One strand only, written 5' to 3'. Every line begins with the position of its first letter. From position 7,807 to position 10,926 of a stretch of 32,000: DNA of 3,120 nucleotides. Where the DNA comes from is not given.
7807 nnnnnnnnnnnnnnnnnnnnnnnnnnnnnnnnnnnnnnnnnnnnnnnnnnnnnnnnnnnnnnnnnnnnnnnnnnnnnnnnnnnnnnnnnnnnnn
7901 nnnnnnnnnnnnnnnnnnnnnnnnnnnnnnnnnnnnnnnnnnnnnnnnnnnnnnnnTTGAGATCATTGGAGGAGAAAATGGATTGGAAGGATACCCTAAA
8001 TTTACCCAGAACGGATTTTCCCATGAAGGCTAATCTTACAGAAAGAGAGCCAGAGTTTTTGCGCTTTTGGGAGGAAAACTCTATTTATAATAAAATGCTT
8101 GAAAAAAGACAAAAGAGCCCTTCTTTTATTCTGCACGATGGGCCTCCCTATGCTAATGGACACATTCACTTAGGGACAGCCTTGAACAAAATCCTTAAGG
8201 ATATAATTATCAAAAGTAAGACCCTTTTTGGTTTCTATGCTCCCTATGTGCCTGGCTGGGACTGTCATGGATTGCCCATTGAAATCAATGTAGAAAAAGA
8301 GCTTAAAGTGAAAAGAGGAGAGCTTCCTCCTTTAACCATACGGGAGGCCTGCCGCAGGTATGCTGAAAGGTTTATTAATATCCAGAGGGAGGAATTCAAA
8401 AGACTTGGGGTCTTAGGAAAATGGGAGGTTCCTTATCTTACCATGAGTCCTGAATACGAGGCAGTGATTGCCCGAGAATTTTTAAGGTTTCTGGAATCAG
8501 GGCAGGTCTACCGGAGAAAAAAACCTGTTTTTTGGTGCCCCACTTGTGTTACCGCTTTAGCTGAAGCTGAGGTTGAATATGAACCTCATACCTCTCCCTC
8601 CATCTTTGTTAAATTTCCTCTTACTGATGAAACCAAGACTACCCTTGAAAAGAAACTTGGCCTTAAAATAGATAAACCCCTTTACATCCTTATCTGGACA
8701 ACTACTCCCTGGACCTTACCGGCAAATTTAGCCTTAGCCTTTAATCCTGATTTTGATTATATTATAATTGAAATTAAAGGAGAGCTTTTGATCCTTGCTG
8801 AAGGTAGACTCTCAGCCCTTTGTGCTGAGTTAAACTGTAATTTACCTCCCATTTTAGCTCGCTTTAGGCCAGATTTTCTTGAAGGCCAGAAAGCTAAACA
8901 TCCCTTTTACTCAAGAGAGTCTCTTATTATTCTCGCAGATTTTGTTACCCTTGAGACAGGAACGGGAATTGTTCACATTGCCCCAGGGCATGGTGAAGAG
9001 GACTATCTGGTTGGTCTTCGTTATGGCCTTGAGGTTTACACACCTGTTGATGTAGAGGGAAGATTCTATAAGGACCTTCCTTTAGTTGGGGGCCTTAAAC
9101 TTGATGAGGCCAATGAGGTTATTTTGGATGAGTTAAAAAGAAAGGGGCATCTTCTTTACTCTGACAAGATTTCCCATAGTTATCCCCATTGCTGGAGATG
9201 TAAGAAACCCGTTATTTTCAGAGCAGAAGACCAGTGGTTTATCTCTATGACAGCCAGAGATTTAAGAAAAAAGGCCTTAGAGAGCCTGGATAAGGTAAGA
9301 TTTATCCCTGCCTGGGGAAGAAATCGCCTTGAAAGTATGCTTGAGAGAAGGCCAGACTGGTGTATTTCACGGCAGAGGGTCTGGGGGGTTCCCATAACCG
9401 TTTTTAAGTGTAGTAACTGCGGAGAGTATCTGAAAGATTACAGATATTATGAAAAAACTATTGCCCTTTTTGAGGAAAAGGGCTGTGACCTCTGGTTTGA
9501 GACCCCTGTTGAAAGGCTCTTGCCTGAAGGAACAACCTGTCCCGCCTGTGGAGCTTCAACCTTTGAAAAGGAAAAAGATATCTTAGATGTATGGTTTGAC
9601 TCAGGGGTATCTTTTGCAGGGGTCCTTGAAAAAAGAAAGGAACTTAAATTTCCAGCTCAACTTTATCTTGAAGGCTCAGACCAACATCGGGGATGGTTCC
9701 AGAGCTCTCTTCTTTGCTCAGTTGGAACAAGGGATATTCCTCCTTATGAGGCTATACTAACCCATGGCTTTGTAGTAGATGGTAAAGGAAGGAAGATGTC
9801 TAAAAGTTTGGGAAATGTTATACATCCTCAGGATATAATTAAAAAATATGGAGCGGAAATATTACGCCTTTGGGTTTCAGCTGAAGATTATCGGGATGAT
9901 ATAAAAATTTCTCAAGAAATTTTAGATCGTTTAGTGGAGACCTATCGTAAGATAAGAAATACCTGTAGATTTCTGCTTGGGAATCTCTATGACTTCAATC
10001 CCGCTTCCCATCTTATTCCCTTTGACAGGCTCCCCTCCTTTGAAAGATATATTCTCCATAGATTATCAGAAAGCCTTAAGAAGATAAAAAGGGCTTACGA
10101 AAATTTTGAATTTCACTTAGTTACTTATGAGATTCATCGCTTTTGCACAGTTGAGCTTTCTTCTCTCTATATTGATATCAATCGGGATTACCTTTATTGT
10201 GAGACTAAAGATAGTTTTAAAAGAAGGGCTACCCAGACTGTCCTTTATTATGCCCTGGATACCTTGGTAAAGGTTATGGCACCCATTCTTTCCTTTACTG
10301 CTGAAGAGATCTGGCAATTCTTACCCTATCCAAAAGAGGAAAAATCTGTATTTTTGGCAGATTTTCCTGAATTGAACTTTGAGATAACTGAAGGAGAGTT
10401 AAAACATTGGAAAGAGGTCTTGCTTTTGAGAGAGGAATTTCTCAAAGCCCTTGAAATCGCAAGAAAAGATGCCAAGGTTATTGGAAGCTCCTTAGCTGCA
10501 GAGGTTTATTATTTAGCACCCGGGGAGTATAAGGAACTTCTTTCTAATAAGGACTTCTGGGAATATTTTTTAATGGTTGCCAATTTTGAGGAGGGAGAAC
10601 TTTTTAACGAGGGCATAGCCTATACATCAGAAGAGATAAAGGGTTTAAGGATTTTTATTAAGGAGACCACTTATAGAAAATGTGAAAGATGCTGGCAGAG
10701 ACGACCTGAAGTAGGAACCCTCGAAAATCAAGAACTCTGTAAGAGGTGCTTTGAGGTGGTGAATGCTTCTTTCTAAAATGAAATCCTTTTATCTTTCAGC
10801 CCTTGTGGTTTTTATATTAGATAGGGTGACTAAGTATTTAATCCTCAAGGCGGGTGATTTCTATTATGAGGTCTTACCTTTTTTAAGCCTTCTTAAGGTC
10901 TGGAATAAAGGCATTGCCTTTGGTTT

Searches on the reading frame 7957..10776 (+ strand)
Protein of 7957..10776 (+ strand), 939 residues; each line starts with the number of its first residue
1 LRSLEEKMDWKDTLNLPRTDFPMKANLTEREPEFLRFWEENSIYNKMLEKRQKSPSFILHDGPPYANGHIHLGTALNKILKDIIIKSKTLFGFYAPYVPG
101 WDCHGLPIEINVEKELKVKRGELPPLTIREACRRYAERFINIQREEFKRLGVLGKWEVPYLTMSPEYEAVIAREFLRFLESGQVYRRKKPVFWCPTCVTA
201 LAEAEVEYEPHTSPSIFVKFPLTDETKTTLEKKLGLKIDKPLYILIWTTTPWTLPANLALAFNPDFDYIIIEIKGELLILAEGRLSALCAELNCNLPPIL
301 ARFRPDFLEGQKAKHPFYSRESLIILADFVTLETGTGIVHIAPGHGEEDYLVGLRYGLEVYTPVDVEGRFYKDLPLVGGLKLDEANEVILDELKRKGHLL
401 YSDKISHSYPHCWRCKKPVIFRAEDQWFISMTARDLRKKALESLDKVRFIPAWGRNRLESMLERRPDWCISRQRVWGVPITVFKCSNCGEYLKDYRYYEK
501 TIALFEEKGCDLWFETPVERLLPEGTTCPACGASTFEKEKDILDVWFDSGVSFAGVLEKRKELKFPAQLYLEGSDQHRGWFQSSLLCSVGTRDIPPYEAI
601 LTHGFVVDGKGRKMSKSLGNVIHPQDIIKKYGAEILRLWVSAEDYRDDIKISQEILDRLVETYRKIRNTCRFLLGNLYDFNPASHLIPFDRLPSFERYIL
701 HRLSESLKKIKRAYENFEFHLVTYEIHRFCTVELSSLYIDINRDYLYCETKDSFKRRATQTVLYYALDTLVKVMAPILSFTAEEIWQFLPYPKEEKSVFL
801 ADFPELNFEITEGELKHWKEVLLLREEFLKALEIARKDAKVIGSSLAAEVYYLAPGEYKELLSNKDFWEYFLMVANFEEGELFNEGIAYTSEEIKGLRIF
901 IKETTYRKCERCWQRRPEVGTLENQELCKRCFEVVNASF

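Call 11: search_protein_families(library=pfam, proteins=[window:7957-10776:+])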
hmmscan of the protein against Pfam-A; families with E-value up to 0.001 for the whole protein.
window:7957-10776:+ (939 aa): 6 families
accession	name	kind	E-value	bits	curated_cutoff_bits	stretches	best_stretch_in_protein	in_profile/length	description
PF00133.28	tRNA-synt_1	-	1.5e-134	449.3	22.7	1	34-652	2-414/414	tRNA synthetases class I (I, L, M and V)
PF08264.19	Anticodon_1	-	9.7e-31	107.1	25.1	1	696-842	1-139/148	Anticodon-binding domain of tRNA ligase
PF09334.17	tRNA-synt_1g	-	2.3e-22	79.7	20.1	2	64-208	8-137/391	tRNA synthetases class I (M)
PF01406.26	tRNA-synt_1e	-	1e-08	35.4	27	1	601-658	241-298/301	tRNA synthetases class I (C) catalytic domain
PF01921.24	tRNA-synt_1f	-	2.3e-06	27.2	27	1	603-669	272-338/360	tRNA synthetases class I (K)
PF13603.12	tRNA-synt_1_2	-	0.00036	20.5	25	1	309-364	85-140/185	Leucyl-tRNA synthetase, editing domain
